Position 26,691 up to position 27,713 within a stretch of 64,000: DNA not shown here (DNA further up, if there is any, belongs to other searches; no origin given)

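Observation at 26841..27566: Stand-alone membrane-inserting (colicin/ionophore-like) toxin candidate with a Gly/Ala-zipper C-terminal hairpin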

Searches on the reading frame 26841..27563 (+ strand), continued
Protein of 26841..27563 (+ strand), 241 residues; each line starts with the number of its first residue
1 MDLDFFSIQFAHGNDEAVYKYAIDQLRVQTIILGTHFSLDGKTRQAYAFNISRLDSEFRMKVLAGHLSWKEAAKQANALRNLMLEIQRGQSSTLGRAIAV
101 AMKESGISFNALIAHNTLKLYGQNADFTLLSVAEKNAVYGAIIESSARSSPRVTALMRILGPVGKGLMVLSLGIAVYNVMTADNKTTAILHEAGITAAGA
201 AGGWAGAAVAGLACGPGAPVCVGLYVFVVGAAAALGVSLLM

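Call 33: predict_structure(alignment_id=A2)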
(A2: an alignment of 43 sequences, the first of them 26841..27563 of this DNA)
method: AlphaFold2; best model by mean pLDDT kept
length: 241 residues; sequences in the alignment: 43
mean_pLDDT: 84.7   pTM: 0.72
mean pLDDT of the five models: 84.7, 84.2, 84.0, 79.7, 78.2
residues with pLDDT >= 90: 84; 70-90: 143; 50-70: 6; < 50: 8
segments of 3 or more residues with pLDDT < 50: 1-7
pLDDT, mean of each block of 10 residues (from residue 1): 47 66 73 75 86 91 96 95 90 86 92 98 98 98 92 84 81 88 93 84 79 84 80 78 81
secondary structure, 60 per line:
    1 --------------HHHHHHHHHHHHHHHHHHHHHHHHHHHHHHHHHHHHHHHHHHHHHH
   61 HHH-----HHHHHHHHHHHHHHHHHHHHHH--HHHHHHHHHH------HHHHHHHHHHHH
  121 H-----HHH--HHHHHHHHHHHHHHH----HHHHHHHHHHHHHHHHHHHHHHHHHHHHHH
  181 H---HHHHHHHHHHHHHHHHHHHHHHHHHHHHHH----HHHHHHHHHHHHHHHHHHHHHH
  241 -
elements in order: H15-63 H69-90 H93-102 H109-121 H132-146 H151-181 H185-214 H219-240

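Call 35: list_cluster_members(proteins=[P0001, P0259, P0111, P0170, P0122, P0166, P0179, P0137])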
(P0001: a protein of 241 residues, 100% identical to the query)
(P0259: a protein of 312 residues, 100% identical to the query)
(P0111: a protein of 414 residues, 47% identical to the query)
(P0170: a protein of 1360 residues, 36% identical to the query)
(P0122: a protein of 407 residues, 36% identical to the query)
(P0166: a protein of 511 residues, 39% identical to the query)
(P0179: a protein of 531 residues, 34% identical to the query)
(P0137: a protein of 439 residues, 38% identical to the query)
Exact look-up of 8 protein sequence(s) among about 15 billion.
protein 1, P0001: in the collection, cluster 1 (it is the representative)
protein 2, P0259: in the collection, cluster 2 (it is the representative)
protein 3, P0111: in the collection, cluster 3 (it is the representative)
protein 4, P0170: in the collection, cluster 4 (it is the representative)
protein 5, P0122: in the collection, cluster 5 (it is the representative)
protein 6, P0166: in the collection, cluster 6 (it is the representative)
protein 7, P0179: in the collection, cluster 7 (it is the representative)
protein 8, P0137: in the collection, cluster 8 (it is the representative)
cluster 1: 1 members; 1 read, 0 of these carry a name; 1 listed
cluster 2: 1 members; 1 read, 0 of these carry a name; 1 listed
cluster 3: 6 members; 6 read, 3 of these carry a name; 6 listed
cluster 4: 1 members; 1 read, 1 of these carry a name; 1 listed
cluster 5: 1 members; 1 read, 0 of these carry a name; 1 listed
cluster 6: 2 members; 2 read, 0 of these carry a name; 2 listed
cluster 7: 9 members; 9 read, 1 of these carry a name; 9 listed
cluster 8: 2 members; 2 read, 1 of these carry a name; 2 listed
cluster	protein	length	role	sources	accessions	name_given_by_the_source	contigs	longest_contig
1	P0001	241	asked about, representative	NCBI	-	-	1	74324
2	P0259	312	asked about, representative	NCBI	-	-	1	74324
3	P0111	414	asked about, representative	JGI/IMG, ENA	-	-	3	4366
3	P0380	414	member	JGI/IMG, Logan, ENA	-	uncharacterized Zn-binding protein involved in type VI secretion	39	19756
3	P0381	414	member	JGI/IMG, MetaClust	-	uncharacterized Zn-binding protein involved in type VI secretion | \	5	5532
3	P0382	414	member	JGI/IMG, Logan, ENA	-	uncharacterized Zn-binding protein involved in type VI secretion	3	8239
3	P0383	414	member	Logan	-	-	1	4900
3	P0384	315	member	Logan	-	-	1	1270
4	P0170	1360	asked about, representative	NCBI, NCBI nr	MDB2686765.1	DNA/RNA non-specific endonuclease [Mariniblastus sp.]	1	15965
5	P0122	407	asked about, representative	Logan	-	-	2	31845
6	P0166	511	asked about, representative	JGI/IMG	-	-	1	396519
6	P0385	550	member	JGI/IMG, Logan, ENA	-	-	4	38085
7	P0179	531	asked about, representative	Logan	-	-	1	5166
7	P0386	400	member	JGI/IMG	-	hypothetical protein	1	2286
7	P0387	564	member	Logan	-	-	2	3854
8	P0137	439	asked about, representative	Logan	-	-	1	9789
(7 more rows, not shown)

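Call 36: find_encoding_contigs(protein=P0380, flank=10000, max_places=3)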
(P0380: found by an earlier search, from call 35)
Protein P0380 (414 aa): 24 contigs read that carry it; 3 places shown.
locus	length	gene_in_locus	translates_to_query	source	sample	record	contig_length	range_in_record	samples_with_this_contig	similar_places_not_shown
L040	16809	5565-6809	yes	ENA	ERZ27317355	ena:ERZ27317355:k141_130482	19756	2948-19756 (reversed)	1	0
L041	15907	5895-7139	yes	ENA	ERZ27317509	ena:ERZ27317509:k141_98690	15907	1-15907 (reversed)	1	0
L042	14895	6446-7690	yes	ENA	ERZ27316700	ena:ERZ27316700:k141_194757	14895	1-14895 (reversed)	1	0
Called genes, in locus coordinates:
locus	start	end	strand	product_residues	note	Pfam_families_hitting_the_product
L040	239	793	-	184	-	PF10688:Imp-YgjV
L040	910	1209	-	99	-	PF05016:ParE_toxin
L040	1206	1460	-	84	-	PF03693:ParD_antitoxin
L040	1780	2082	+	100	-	PF09907:HigB_toxin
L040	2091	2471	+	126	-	-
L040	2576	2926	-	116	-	PF01042:Ribonuc_L-PSP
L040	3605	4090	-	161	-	-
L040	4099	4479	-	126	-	PF19649:DUF6152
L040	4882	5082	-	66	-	-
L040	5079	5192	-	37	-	-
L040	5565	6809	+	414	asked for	PF05488:PAAR_motif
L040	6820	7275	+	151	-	-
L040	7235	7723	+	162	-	-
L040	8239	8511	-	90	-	-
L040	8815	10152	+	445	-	PF05598:DUF772 (faint), PF01609:DDE_Tnp_1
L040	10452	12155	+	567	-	PF00135:COesterase, PF20434:BD-FAE (weak), PF07859:Abhydrolase_3 (weak)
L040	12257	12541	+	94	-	-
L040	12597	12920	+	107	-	PF05973:Gp49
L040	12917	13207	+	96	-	PF13744:HTH_37 (weak), PF13560:HTH_31, PF01381:HTH_3, PF12844:HTH_19, PF13443:HTH_26 (weak)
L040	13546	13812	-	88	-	PF01258:zf-dskA_traR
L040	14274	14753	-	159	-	PF00254:FKBP_C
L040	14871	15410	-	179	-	PF13505:OMP_b-brl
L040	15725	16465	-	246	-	-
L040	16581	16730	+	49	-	-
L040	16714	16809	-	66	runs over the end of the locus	-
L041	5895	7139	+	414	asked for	PF05488:PAAR_motif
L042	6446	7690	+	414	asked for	PF05488:PAAR_motif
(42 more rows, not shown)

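Call 37: find_encoding_contigs(protein=P0122, flank=10000, max_places=2)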
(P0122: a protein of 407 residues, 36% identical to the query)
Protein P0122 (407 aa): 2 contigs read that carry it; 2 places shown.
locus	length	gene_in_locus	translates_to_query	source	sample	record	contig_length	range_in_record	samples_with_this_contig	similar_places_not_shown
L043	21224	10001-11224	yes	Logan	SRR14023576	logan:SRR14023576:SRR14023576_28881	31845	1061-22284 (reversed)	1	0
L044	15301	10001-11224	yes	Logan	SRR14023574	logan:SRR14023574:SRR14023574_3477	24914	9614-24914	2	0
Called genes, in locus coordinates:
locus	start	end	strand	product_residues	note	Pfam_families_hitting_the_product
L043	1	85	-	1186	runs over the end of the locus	-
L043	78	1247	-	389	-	-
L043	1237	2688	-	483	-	-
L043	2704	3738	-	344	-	-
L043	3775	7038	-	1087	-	-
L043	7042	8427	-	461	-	PF00004:AAA, PF17866:AAA_lid_6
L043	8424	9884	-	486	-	-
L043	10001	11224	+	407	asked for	-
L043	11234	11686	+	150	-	-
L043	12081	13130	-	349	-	PF00078:RVT_1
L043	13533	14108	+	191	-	-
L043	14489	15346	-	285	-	-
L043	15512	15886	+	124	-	-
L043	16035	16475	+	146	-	PF00050:Kazal_1, PF07648:Kazal_2 (faint)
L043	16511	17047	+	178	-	-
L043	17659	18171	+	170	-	-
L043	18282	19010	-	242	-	-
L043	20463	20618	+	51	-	-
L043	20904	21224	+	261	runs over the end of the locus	PF03588:Leu_Phe_trans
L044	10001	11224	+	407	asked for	-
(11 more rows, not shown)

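Call 38: fold_search(model_id=the predicted structure, library=pdb)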
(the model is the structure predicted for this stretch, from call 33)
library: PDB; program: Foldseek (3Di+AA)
matches with E <= 10: 256; with E <= 0.001: 0
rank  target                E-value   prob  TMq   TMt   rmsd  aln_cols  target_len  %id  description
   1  8hrx_A                2.2e-01  0.21  0.18  0.16  24.7       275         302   11  Cryo-EM structure of human NTCP-myr-preS1-YN9048Fab complex (released 2024-01-17)
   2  1x0i_MODEL_1_1        3.4e-01  0.28  0.19  0.21  20.2       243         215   12  Crystal Structure of the Acid Blue Form of Bacteriorhodopsin (released 2005-08-02)
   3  4buo_B                4.3e-01  0.13  0.17  0.14  24.3       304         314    9  High Resolution Structure of Thermostable Agonist-bound Neurotensin Receptor 1 Mutant without Lysozyme Fusion (released 2014-01-29)
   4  6ibb_C                5.2e-01  0.12  0.18  0.16  24.1       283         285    8  Crystal structure of the rat isoform of the succinate receptor SUCNR1 (GPR91) in complex with a nanobody (released 2019-08-14)
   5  6iu4                  5.4e-01  0.33  0.26  0.27  19.4       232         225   12  Crystal structure of iron transporter VIT1 with cobalt ion (released 2019-02-06)
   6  8rqf_A                5.7e-01  0.14  0.17  0.14  23.4       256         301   12  Cryo-EM structure of human NTCP-Bulevirtide complex (released 2024-03-27)
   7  7b4l_A                6.8e-01  0.11  0.17  0.11  19.4       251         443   15  CryoEM structure of the human sodium proton exchanger NHA2 (released 2022-01-12)
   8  4md1                  7.1e-01  0.20  0.19  0.20  20.2       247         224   13  Orange species of bacteriorhodopsin from Halobacterium salinarum (released 2014-10-08)
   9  4x32                  8.2e-01  0.15  0.18  0.20  21.7       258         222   13  Bacteriorhodopsin ground state structure collected in cryo conditions from crystals obtained in LCP with PEG as a precip (released 2015-02-18)
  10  8wg9_B                8.6e-01  0.11  0.18  0.07  25.4       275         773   13  mGlu2-mGlu4 heterodimer bound mGlu4 agonist E7P (released 2024-11-27)
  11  9s97_A                9.4e-01  0.25  0.23  0.27  18.5       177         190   15  CdvB2 filament - low twist (released 2026-01-28)
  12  8zan_A                9.4e-01  0.23  0.23  0.23  24.2       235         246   10  ExoChR2 channelrhodopsin (released 2024-09-04)
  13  8u4o_R                9.8e-01  0.12  0.18  0.15  23.1       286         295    9  Structure of CXCL12-bound CXCR4/Gi complex (released 2024-03-13)
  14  7fci_A                1.2e+00  0.09  0.18  0.16  23.1       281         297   12  human NTCP in complex with YN69083 Fab (released 2022-05-25)
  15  6wtw_A                1.2e+00  0.06  0.14  0.09  18.5       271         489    8  Structure of LaINDY crystallized in the presence of alpha-ketoglutarate and malate (released 2020-09-16)
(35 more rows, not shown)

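Call 40: search_protein_families(library=pfam, proteins=[L043:8424-9884:-, L043:7042-8427:-, L043:3775-7038:-, L043:2704-3738:-, L043:1237-2688:-, L043:78-1247:-, L043:11234-11686:+], max_evalue=0.01)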
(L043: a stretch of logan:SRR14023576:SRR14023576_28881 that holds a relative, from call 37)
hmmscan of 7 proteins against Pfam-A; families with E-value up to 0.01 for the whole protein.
L043:8424-9884:- (486 aa): 0 families

L043:7042-8427:- (461 aa): 9 families
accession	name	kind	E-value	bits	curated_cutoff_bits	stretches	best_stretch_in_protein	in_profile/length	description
PF00004.35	AAA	-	1.6e-19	71.1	21.2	1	223-353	2-130/131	ATPase family associated with various cellular activities (AAA)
PF17866.7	AAA_lid_6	-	7.5e-09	36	24.3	1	379-440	3-60/60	AAA lid domain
PF13521.12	AAA_28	-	0.00027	21.6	27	1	222-242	2-22/164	AAA domain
PF13238.12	AAA_18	-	0.00069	20.5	29.4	1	224-248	3-26/128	AAA domain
PF20720.3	nSTAND3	-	0.001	19.2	27.2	1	223-248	21-46/155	Novel STAND NTPase 3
PF13401.12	AAA_22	-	0.0026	18.5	27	0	223-258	9-33/130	AAA domain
PF01078.27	Mg_chelatase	-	0.0046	16.8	20.3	0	221-265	23-65/207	Magnesium chelatase, subunit ChlI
PF13604.12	AAA_30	-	0.0055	16.9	27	0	218-247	17-46/191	AAA domain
PF05496.18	RuvB_N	-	0.0056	16.9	27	0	220-242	34-56/159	Holliday junction DNA helicase RuvB P-loop domain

L043:3775-7038:- (1087 aa): 0 families

L043:2704-3738:- (344 aa): 0 families

L043:1237-2688:- (483 aa): 0 families

L043:78-1247:- (389 aa): 0 families

L043:11234-11686:+ (150 aa): 0 families

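Call 45: search_protein_families(library=padloc, proteins=[window:26841-27563:+, P0007, P0111], max_evalue=0.1)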
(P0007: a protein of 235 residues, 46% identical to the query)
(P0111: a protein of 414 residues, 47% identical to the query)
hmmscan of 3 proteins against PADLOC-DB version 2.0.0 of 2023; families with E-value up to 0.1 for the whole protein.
window:26841-27563:+ (241 aa): 0 families

P0007 (235 aa): 0 families

P0111 (414 aa): 0 families

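Call 46: search_protein_families(library=phrogs, proteins=[window:26841-27563:+, P0007], max_evalue=0.1)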
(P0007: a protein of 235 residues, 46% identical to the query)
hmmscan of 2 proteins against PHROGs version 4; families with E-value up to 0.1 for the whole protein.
window:26841-27563:+ (241 aa): 1 family
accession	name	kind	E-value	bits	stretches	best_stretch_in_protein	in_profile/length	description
phrog_1047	-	tail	0.0056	15.7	1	153-218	815-886/1251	tail associated lysin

P0007 (235 aa): 3 families
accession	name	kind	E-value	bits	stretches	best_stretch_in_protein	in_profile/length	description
phrog_1047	-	tail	0.0016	17.5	1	91-226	774-899/1251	tail associated lysin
phrog_8949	-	unknown function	0.0058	17.1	1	65-230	37-189/557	-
phrog_10341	-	lysis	0.0092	15.8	1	160-230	109-178/577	endolysin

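Call 55: fold_search(model_id=the predicted structure, library=viral)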
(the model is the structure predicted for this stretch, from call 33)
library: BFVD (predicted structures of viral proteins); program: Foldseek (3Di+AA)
matches with E <= 10: 263; with E <= 0.001: 0
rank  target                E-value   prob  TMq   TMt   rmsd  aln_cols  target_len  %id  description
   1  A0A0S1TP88            2.4e-01  0.21  0.18  0.14  23.6       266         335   12  G protein-coupled receptor-6.3 [Elephant endotheliotropic herpesvirus 4]
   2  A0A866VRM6            2.8e-01  0.18  0.17  0.16  23.9       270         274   12  G protein-coupled receptor-6.3 [Elephant endotheliotropic herpesvirus 3A]
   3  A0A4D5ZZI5            3.2e-01  0.87  0.40  0.27  16.6       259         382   13  (no name in the UniProt tables at hand)
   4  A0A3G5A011            4.8e-01  0.18  0.19  0.16  24.7       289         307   11  G-protein coupled receptors family 1 profile domain-containing protein [Harvfovirus sp.]
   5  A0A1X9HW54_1          5.0e-01  0.13  0.17  0.05  25.7       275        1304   12  (no name in the UniProt tables at hand)
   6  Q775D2                5.2e-01  0.15  0.19  0.19  32.0       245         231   13  Bbp12 [Bordetella phage BPP-1]
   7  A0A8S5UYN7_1          5.2e-01  0.15  0.18  0.07  34.2       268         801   12  Endosialidase chaperone [Siphoviridae sp. ctkKt3]
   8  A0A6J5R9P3            6.6e-01  0.23  0.24  0.15  19.0       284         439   10  Uncharacterized protein [uncultured Caudovirales phage]
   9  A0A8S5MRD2            7.5e-01  0.21  0.22  0.12  29.2       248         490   10  Minor capsid protein [Siphoviridae sp. ctqED62]
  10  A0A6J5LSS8            7.5e-01  0.14  0.20  0.20  33.1       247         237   17  Internal virion protein [uncultured Caudovirales phage]
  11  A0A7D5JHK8            7.5e-01  0.11  0.17  0.10  23.5       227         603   18  Capsid maturation protease [Streptomyces phage Eklok]
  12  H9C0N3                8.6e-01  0.15  0.22  0.17  16.3       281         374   13  (no name in the UniProt tables at hand)
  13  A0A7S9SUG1            8.6e-01  0.12  0.19  0.06  32.0       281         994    9  Uncharacterized protein [Virus NIOZ-UU159]
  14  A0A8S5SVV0            9.9e-01  0.14  0.20  0.19  25.4       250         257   16  Glycine zipper domain-containing protein [Siphoviridae sp. ctDOT22]
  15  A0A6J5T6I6            9.9e-01  0.14  0.20  0.16  35.9       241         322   16  Uncharacterized protein [uncultured Caudovirales phage]
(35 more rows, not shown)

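Call 57: search_protein_families(library=pfam, alignment_id=A5, max_evalue=0.00001)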
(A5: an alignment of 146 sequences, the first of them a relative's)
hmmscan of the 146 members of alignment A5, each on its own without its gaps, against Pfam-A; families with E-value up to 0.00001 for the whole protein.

A. member 1, L006:8000-9730:- (577 aa): 2 families
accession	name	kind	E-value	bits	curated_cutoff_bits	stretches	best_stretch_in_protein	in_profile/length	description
PF13598.12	DUF4139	-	3.8e-52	177.4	31.8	1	248-569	1-205/205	Domain of unknown function (DUF4139)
PF13600.11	DUF4140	-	2.8e-16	60.2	27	1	53-142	1-93/98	N-terminal domain of unknown function (DUF4140)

B. families by the number of members that match (of 146 scanned): 142 families (the first 25 are shown)
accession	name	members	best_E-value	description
PF00255.25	GSHPx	4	1.9e-43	Glutathione peroxidase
PF03466.25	LysR_substrate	3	2.6e-34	LysR substrate binding domain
PF00126.33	HTH_1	3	2e-17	Bacterial regulatory helix-turn-helix protein, lysR family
PF13237.11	Fer4_10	3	6.2e-09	4Fe-4S dicluster domain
PF00578.27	AhpC-TSA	3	3.2e-06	AhpC/TSA family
PF05947.17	T6SS_TssF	2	1.3e-165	Type VI secretion system, TssF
PF02447.22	GntP_permease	2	4.1e-136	GntP family permease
PF04185.19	Phosphoesterase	2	1.6e-88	Phosphoesterase family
PF02667.20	SCFA_trans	2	1.7e-87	Short chain fatty acid transporter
PF06996.16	T6SS_TssG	2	1.2e-81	Type VI secretion, TssG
PF13561.12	adh_short_C2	2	1.6e-61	Enoyl-(Acyl carrier protein) reductase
PF00106.31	adh_short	2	4e-53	short chain dehydrogenase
PF13598.12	DUF4139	2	3.8e-52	Domain of unknown function (DUF4139)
PF22527.2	DEXQc_Suv3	2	5.6e-49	DEXQ-box helicase domain of Suv3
PF00990.26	GGDEF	2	2.8e-48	Diguanylate cyclase, GGDEF domain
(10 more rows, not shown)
